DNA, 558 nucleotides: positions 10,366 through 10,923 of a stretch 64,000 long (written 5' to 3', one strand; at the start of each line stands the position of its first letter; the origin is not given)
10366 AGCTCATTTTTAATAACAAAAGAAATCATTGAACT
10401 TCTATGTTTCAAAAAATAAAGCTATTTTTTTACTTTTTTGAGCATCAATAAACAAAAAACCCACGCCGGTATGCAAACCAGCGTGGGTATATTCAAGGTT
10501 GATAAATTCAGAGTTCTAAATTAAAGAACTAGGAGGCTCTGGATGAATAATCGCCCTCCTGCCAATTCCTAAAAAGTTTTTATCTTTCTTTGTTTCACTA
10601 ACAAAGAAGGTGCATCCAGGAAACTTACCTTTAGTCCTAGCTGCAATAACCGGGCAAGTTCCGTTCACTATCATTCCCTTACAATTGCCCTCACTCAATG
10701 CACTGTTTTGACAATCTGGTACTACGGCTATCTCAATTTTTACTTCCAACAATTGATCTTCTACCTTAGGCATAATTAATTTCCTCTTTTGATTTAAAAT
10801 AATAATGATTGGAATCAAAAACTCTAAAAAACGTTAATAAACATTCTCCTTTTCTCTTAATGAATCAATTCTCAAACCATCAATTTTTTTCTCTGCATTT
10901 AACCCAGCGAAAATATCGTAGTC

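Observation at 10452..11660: Tandem paralogous Cys-rich proteins sharing an unrecognised C-x9/10-C-x8-C(P)-x12/13-C signature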

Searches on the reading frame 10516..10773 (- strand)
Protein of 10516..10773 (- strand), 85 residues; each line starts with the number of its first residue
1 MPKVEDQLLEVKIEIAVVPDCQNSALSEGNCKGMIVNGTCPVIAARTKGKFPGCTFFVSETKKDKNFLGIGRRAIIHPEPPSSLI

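Call 3: search_protein_families(library=pfam, proteins=[window:10516-10773:-], max_evalue=10)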
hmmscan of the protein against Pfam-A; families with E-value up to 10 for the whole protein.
window:10516-10773:- (85 aa): 1 family
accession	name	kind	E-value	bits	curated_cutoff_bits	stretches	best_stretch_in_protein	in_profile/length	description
PF24906.1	Zf_WRKY19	-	0.17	12.2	27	1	18-32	6-20/24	WRKY19 zinc finger domain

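Call 4: search_protein_families(library=ncbifam, proteins=[window:10516-10773:-], max_evalue=10)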
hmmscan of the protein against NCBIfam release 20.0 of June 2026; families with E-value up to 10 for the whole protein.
window:10516-10773:- (85 aa): 1 family
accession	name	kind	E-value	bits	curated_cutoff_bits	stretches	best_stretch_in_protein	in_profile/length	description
NF009307.0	PRK12664.1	equivalog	0.16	10.9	417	1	13-60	274-322/527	putative monovalent cation/H+ antiporter subunit D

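Call 10: find_homologous_proteins(query=window:10516-10773:-, max_evalue=0.1)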
Query window:10516-10773:- (85 aa): 1 proteins with E <= 0.1 among 1 candidates.
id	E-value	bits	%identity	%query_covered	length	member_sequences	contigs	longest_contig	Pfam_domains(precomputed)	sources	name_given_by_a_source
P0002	1.6e-50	186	100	100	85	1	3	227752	-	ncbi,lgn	-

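Call 12: search_solved_structures(query=window:10516-10773:-, max_evalue=10)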
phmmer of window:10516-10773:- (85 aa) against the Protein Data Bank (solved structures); distinct sequences matched with E-value up to 10: 0.

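Call 18: search_protein_families(library=phrogs, proteins=[window:10516-10773:-], max_evalue=1)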
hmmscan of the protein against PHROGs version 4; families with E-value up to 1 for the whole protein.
window:10516-10773:- (85 aa): 0 families

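Call 36: find_related_loci(query=A6, collection=genome_contigs, flank=6000)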
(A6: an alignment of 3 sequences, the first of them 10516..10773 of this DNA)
Query A6 (85 aa) in genome_contigs; peptide patterns used: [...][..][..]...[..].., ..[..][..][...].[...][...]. (x = any residue, [..] = any of these).
69 stretches matched a pattern; 1 encode a relative of the query (tblastn E <= 1e-3); 1 distinct loci.
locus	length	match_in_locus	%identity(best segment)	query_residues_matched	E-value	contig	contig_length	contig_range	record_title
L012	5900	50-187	45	16-62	2e-8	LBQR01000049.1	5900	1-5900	MAG: Candidatus Moranbacteria bacterium GW2011_GWF2_35_54 UR83_C0049, whole genome shotgun sequence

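Call 58: search_protein_families(library=padloc, proteins=[window:10516-10773:-], max_evalue=1)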
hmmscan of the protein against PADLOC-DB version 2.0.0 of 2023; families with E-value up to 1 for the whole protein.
window:10516-10773:- (85 aa): 0 families

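Call 83: predict_structure(alignment_id=A14)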
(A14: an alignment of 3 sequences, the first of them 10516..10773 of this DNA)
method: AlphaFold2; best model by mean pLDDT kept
length: 85 residues; sequences in the alignment: 3
mean_pLDDT: 42.0   pTM: 0.23
mean pLDDT of the five models: 42.0, 38.7, 37.4, 36.4, 32.2
residues with pLDDT >= 90: 0; 70-90: 0; 50-70: 13; < 50: 72
segments of 3 or more residues with pLDDT < 50: 1-3, 5-29, 42-85
pLDDT, mean of each block of 10 residues (from residue 1): 44 38 45 52 44 38 37 41 35
secondary structure, 60 per line:
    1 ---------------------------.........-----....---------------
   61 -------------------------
elements in order: H28-36 H42-45
